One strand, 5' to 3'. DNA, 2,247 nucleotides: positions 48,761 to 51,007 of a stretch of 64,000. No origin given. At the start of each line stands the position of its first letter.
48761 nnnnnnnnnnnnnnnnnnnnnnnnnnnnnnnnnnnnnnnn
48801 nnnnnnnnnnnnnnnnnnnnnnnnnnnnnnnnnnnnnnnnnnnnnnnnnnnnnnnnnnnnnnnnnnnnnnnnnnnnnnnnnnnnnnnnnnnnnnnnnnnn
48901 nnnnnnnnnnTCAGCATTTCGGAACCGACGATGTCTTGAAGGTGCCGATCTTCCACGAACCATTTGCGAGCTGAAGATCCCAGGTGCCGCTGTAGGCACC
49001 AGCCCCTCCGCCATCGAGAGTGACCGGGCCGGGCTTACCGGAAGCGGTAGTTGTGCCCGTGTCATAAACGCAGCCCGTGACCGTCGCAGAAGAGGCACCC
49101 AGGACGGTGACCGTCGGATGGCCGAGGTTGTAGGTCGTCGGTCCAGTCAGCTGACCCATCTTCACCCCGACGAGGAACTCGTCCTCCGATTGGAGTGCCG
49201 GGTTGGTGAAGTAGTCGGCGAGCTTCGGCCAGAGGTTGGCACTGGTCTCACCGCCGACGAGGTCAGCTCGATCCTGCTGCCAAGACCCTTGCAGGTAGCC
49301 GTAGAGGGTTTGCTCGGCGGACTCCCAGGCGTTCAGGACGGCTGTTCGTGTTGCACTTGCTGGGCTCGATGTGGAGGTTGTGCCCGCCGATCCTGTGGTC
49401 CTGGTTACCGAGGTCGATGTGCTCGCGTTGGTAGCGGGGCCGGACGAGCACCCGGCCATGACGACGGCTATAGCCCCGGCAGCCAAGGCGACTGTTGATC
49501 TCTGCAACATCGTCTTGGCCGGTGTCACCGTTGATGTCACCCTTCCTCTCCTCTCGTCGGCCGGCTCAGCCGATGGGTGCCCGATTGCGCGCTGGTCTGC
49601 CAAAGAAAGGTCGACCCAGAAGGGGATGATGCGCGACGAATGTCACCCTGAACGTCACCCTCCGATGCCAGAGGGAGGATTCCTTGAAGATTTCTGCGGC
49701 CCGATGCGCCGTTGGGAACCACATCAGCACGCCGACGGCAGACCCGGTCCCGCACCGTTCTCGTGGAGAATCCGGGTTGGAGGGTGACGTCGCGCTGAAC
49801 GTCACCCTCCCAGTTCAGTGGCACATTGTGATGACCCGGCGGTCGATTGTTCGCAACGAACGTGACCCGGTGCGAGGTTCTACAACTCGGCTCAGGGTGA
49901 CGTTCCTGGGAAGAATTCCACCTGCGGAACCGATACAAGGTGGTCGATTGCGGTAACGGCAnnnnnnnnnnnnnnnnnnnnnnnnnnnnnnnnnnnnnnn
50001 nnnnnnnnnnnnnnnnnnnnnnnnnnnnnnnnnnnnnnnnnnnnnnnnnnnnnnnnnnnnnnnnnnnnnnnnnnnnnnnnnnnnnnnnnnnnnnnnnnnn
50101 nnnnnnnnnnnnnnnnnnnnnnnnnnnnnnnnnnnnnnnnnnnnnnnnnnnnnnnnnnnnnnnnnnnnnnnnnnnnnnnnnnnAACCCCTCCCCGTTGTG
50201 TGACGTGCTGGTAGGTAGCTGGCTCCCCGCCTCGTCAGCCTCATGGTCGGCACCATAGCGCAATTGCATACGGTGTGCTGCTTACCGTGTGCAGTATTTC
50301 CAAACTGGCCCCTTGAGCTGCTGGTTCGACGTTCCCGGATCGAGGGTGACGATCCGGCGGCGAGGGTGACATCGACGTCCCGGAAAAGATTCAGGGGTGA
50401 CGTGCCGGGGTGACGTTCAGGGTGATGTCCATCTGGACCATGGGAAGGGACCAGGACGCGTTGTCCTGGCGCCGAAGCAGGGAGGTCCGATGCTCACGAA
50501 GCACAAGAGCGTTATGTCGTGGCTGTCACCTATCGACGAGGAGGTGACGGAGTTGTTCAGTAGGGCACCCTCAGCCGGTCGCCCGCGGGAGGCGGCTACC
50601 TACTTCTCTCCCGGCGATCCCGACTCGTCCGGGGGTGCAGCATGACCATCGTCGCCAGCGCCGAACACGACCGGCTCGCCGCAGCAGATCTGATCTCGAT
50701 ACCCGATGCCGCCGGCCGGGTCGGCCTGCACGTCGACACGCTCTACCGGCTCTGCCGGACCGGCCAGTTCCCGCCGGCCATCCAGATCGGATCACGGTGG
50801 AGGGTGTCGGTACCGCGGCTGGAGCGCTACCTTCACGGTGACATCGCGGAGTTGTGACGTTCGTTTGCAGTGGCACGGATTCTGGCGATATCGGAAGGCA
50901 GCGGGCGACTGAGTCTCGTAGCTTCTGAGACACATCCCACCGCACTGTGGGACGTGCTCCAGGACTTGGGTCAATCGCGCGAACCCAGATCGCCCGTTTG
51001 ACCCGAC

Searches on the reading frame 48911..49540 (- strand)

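Call 67: search_protein_families(library=pfam, proteins=[window:48911-49540:-], max_evalue=0.1)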
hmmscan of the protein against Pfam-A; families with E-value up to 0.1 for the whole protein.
window:48911-49540:- (209 aa): 1 family
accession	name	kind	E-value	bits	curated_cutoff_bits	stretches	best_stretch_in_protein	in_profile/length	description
PF13577.12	SnoaL_4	-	0.017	15.6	24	1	130-200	62-124/126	SnoaL-like domain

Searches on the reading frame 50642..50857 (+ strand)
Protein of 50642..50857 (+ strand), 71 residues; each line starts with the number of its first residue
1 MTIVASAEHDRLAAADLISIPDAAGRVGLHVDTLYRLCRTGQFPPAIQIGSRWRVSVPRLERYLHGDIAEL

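Call 67: search_protein_families(library=pfam, proteins=[window:50642-50857:+], max_evalue=0.1)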
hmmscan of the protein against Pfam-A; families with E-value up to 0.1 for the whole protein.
window:50642-50857:+ (71 aa): 5 families
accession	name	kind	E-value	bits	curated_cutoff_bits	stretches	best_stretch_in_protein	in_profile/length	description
PF12728.13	HTH_17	-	4.6e-10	40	27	1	18-64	2-47/51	Helix-turn-helix domain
PF05930.18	Phage_AlpA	-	0.0021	18.4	21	1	28-52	14-38/51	Prophage CP4-57 regulatory protein (AlpA)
PF13384.12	HTH_23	-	0.01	16.1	24.6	0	13-37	13-37/50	Homeodomain-like domain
PF13518.12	HTH_28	-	0.023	15.2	25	1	12-39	8-34/52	Helix-turn-helix domain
PF13560.12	HTH_31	-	0.038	14.7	27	0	19-44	16-42/64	Helix-turn-helix domain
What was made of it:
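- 50642..50857 (+): Excisionase-like HTH_17/AlpA-type gene of the island. Pfam HTH_17 4.6e-10 and Phage_AlpA 2e-3 (call 67).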
